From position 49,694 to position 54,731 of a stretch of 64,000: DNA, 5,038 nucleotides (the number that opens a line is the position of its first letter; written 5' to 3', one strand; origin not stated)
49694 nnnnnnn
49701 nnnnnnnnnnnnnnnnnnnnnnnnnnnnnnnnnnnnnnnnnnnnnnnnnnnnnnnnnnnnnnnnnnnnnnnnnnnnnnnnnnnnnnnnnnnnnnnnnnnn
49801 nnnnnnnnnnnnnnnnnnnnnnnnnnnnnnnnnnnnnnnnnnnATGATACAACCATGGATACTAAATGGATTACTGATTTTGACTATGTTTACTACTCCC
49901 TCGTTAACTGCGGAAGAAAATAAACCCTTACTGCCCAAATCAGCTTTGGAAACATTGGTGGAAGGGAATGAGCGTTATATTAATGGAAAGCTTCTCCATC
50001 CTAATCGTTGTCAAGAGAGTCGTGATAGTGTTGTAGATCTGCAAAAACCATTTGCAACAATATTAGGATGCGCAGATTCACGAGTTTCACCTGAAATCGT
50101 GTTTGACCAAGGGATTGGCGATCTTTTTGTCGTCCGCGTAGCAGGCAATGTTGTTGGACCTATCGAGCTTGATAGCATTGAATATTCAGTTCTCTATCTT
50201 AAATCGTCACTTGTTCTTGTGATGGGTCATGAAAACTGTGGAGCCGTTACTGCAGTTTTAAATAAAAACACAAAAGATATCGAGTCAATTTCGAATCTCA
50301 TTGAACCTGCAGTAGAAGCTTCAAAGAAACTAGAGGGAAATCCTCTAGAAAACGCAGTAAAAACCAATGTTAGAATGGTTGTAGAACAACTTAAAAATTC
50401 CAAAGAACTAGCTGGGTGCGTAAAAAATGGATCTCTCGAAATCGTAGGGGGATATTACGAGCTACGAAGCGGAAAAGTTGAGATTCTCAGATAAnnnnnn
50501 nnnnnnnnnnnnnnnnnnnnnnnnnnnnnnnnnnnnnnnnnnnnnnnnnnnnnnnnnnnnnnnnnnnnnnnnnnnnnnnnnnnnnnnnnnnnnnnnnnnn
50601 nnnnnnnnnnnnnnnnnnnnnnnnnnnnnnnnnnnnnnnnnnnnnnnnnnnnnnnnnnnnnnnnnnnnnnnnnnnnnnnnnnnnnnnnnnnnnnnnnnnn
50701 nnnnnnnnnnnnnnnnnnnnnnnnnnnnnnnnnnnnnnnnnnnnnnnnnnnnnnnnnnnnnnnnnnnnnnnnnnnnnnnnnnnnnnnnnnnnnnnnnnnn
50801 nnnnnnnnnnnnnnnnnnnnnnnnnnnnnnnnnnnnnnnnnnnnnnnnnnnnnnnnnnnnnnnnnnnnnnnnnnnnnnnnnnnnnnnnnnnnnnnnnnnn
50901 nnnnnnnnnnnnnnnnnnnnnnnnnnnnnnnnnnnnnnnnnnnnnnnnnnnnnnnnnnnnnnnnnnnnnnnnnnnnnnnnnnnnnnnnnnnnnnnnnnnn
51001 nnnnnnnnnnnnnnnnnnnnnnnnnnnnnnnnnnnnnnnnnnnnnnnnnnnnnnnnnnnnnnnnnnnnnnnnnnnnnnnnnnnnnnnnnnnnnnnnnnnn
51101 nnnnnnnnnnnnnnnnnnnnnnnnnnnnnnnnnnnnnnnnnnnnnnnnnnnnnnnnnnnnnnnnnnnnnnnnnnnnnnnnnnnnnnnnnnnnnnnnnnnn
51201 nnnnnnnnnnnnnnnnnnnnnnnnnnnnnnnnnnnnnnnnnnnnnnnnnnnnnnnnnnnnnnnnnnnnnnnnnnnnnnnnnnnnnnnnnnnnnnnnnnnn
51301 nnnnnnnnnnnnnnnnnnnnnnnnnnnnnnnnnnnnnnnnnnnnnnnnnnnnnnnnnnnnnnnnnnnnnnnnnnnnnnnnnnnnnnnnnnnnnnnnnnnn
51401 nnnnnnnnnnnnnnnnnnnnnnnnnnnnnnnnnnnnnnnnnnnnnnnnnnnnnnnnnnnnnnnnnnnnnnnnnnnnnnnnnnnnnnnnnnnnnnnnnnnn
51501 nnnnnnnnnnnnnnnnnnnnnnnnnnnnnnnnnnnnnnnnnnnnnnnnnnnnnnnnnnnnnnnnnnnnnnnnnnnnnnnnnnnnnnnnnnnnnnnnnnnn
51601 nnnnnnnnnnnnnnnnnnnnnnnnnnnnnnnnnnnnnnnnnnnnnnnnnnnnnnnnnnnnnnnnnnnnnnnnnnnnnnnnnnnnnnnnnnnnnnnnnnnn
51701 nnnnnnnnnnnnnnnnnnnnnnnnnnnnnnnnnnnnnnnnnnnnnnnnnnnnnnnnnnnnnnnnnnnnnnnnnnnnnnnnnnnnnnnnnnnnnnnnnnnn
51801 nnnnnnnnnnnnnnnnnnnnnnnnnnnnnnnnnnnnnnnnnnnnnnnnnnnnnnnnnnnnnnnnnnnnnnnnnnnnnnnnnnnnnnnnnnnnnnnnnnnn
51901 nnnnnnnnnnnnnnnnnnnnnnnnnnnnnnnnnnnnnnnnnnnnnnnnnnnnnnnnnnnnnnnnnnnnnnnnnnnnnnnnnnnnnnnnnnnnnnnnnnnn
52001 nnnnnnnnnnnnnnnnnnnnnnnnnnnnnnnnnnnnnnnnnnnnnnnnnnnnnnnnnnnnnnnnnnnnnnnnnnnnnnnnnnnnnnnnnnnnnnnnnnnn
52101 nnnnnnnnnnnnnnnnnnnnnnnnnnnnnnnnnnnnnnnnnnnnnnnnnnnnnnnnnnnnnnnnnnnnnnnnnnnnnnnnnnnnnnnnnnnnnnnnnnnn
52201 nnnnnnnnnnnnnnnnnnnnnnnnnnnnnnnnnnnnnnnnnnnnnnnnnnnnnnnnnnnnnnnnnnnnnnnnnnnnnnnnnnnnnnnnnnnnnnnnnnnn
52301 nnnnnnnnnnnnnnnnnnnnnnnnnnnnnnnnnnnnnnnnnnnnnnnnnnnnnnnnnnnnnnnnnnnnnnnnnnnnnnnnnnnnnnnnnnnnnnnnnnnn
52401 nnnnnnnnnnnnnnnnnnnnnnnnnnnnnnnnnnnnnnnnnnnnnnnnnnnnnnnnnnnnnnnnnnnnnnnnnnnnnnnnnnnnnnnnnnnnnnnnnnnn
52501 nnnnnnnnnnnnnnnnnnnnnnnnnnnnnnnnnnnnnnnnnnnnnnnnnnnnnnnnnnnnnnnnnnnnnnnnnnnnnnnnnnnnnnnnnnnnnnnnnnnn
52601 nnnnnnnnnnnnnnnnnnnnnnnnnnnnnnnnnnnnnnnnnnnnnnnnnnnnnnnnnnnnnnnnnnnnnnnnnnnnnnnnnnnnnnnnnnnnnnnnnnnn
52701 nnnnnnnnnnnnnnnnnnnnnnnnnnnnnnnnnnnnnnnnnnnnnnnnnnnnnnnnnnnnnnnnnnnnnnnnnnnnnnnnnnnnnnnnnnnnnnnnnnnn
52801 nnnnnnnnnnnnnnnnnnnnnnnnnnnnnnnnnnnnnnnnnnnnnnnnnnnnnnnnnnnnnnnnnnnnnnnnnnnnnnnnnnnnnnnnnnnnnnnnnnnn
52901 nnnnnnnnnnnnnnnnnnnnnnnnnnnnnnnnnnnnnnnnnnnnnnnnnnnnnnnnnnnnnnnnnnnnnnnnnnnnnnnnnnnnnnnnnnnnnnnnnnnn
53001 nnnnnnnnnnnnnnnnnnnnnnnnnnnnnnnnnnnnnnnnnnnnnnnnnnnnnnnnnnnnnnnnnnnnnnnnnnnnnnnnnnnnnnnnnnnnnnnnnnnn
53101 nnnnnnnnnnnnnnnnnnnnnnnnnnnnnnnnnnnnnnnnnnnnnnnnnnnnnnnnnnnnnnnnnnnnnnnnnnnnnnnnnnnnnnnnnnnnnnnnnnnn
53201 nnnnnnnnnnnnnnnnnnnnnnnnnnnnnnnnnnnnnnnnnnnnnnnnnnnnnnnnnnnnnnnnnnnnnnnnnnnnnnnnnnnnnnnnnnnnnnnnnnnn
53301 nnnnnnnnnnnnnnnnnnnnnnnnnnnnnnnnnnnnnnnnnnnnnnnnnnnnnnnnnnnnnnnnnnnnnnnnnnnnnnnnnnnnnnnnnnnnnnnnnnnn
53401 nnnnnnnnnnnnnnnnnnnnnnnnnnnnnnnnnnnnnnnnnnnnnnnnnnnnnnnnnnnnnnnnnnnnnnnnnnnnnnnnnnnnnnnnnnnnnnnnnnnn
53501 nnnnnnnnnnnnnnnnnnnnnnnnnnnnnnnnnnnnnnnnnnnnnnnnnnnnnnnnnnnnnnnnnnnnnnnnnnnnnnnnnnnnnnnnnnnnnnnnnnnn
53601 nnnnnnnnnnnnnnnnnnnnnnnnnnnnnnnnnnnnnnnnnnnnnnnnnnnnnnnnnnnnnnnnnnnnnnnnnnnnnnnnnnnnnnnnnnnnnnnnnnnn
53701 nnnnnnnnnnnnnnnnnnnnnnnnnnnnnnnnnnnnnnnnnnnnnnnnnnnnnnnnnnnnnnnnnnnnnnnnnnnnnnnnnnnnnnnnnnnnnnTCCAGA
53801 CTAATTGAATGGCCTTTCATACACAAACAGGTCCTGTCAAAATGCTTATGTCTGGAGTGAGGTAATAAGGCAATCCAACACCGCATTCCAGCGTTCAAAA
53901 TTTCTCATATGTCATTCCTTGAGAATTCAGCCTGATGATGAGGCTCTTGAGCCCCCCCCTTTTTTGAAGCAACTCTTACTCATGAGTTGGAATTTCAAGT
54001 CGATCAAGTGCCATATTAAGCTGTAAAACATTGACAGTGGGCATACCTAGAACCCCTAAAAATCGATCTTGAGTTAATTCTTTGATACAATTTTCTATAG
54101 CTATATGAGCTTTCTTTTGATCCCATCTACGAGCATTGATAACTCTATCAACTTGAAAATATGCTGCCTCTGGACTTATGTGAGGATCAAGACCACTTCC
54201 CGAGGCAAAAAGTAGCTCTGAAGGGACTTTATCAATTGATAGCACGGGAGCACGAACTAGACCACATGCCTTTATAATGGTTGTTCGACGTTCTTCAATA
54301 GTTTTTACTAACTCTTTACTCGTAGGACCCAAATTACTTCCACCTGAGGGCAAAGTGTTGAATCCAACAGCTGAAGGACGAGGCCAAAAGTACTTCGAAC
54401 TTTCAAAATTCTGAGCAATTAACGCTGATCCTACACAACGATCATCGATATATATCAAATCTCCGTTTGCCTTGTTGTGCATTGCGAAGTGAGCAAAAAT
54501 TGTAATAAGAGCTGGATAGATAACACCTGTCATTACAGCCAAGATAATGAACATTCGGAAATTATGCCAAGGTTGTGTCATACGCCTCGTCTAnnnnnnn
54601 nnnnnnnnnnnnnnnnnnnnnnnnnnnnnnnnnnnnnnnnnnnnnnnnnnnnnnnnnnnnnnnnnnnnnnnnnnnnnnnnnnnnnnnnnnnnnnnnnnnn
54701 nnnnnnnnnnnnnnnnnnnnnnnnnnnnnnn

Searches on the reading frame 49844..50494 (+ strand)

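Call 41: search_protein_families(library=pfam, proteins=[window:49844-50494:+], max_evalue=0.00001)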
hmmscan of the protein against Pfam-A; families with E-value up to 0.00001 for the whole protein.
window:49844-50494:+ (216 aa): 1 family
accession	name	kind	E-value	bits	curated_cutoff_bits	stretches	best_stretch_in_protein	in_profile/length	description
PF00484.24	Pro_CA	-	3.8e-36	125.2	25.7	1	71-212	1-156/156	Carbonic anhydrase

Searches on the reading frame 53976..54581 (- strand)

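Call 42: search_protein_families(library=pfam, proteins=[window:53976-54581:-], max_evalue=0.00001)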
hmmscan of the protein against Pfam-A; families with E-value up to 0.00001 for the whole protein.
window:53976-54581:- (201 aa): 1 family
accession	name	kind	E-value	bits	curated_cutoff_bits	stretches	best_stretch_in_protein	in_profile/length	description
PF02669.20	KdpC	-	5.1e-62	209.3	24.1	1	7-193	4-181/182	K+-transporting ATPase, c chain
